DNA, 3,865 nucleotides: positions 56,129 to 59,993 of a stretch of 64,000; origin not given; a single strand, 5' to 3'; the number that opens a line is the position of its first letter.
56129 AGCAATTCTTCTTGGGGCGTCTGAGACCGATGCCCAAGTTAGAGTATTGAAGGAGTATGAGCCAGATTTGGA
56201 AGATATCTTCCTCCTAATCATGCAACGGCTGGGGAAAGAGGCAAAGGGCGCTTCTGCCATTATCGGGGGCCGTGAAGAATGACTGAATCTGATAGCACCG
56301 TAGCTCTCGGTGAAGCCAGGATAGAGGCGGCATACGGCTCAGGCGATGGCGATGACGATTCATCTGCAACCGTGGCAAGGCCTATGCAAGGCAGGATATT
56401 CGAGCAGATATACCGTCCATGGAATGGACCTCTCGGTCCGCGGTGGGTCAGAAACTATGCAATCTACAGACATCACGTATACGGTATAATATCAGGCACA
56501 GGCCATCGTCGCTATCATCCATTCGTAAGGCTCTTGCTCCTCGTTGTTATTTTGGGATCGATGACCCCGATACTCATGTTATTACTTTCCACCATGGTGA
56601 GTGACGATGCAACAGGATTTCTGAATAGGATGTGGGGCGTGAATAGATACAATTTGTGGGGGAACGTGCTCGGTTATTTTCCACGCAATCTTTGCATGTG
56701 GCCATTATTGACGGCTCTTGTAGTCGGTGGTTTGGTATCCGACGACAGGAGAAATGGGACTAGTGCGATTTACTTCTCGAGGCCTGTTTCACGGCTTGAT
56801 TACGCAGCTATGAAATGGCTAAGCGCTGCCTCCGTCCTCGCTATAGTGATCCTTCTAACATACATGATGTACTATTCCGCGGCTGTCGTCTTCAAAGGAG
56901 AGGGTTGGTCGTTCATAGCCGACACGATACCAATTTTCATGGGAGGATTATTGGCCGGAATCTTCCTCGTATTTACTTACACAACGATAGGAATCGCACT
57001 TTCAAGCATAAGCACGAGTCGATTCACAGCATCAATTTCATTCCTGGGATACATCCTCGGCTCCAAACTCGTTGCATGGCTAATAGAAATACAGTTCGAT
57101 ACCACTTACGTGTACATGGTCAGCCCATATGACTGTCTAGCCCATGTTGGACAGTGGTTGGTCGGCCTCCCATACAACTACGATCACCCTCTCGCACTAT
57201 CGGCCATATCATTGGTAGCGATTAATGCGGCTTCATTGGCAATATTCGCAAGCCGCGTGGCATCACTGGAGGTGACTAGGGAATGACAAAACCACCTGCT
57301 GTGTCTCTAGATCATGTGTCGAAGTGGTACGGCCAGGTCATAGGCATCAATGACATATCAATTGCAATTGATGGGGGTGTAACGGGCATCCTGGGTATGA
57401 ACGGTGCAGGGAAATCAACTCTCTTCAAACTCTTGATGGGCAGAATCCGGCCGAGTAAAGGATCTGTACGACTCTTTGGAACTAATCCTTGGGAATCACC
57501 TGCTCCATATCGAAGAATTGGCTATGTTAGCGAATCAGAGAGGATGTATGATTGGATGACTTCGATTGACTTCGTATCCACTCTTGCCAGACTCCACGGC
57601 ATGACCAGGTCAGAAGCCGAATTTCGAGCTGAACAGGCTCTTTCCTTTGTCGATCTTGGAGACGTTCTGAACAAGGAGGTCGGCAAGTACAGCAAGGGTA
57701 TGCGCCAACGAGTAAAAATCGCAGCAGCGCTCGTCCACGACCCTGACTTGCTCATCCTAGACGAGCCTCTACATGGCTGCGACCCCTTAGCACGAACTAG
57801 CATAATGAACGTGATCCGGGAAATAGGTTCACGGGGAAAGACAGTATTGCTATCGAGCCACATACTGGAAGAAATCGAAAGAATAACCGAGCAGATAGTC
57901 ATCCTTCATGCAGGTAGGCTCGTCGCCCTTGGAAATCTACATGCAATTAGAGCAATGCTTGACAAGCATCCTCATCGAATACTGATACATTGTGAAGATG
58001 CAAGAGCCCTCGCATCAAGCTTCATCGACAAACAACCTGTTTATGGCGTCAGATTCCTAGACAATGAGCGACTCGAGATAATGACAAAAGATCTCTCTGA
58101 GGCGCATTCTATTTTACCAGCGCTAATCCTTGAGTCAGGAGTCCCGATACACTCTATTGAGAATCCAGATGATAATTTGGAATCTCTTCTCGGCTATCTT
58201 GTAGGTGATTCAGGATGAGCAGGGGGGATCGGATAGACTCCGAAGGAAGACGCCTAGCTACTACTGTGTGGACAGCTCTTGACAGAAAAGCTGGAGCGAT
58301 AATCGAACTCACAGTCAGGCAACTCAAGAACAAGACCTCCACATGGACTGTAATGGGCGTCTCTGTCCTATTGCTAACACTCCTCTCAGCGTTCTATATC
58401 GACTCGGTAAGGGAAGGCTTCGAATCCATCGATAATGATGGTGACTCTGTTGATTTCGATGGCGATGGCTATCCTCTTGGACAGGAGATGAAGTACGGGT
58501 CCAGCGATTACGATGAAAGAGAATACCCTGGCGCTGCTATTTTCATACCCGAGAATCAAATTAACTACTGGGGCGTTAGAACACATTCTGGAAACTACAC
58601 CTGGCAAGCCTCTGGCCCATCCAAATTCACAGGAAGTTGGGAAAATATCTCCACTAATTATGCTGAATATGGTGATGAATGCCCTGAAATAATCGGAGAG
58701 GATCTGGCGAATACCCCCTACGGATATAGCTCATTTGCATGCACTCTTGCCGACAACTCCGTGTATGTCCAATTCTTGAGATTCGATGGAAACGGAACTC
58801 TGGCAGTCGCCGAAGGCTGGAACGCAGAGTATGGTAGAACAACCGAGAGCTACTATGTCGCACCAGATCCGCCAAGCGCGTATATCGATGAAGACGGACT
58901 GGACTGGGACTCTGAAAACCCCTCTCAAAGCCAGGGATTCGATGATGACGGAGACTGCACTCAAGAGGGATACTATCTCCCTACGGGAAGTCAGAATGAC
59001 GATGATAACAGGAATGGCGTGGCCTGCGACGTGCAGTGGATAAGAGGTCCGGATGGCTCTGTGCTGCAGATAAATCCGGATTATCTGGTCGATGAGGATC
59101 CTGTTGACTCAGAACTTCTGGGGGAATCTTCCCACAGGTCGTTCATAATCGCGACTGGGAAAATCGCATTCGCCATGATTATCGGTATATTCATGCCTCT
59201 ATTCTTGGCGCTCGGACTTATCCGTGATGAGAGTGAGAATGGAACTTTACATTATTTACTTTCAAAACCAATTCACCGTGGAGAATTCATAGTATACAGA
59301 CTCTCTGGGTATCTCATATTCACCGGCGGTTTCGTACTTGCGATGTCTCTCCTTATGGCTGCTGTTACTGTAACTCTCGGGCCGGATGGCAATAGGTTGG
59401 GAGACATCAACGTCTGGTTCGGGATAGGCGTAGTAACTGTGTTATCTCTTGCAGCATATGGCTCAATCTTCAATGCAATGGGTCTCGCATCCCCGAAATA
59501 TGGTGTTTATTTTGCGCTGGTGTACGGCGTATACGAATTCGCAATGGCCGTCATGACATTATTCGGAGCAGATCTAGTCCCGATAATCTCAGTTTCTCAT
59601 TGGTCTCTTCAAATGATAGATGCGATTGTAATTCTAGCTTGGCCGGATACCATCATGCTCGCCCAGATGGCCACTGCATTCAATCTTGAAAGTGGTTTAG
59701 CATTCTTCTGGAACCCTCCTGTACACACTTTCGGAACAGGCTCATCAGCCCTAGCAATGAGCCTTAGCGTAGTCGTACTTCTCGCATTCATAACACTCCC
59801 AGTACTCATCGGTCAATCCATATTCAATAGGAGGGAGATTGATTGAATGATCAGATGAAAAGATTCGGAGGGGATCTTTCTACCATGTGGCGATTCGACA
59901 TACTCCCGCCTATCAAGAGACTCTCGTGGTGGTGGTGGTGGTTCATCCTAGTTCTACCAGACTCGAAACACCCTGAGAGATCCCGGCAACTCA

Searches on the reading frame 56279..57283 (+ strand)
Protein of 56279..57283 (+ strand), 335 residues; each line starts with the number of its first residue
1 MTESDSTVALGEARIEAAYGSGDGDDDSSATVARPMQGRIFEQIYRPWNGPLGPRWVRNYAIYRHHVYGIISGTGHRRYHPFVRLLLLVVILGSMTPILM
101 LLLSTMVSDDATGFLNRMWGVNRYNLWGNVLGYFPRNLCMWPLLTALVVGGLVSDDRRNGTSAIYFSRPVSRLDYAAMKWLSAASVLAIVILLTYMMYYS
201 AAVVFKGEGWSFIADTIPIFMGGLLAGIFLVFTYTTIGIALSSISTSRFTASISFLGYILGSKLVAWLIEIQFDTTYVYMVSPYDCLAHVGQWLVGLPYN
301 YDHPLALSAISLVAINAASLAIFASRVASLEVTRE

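Call 81: search_protein_families(library=pfam, proteins=[window:56279-57283:+], max_evalue=0.00001)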
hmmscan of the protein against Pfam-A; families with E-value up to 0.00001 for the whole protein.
window:56279-57283:+ (335 aa): 2 families
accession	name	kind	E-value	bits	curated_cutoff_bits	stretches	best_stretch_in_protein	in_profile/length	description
PF12679.13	ABC2_membrane_2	-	1.2e-08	35.1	27.2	1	151-260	88-193/283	ABC-2 family transporter protein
PF13346.12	ABC2_membrane_5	-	4.3e-07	30.1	25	1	139-268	41-163/205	ABC-2 family transporter protein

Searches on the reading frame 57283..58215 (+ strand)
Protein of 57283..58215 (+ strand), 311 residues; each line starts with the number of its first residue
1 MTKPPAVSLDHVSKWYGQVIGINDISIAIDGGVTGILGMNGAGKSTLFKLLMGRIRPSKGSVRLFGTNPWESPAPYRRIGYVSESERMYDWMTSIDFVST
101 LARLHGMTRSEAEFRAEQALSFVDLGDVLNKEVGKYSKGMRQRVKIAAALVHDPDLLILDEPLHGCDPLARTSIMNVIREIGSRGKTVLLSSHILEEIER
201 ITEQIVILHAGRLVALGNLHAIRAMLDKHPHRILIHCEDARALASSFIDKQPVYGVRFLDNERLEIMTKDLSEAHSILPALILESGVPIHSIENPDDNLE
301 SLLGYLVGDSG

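Call 81: search_protein_families(library=pfam, proteins=[window:57283-58215:+], max_evalue=0.00001)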
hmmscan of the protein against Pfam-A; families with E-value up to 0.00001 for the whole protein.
window:57283-58215:+ (311 aa): 2 families
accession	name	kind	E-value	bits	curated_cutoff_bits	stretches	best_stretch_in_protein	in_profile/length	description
PF00005.33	ABC_tran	-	1.8e-27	97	25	1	30-163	10-136/137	ABC transporter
PF13304.12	AAA_21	-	9.3e-12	46.1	27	1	133-197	235-302/304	AAA domain, putative AbiEii toxin, Type IV TA system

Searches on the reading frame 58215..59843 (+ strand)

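Call 94: search_protein_families(library=pfam, proteins=[window:58215-59843:+], max_evalue=0.00001)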
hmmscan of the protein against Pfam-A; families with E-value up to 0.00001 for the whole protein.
window:58215-59843:+ (543 aa): 1 family
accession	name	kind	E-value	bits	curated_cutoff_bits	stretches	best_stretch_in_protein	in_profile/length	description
PF12679.13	ABC2_membrane_2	-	1e-09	38.5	27.2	1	303-541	72-282/283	ABC-2 family transporter protein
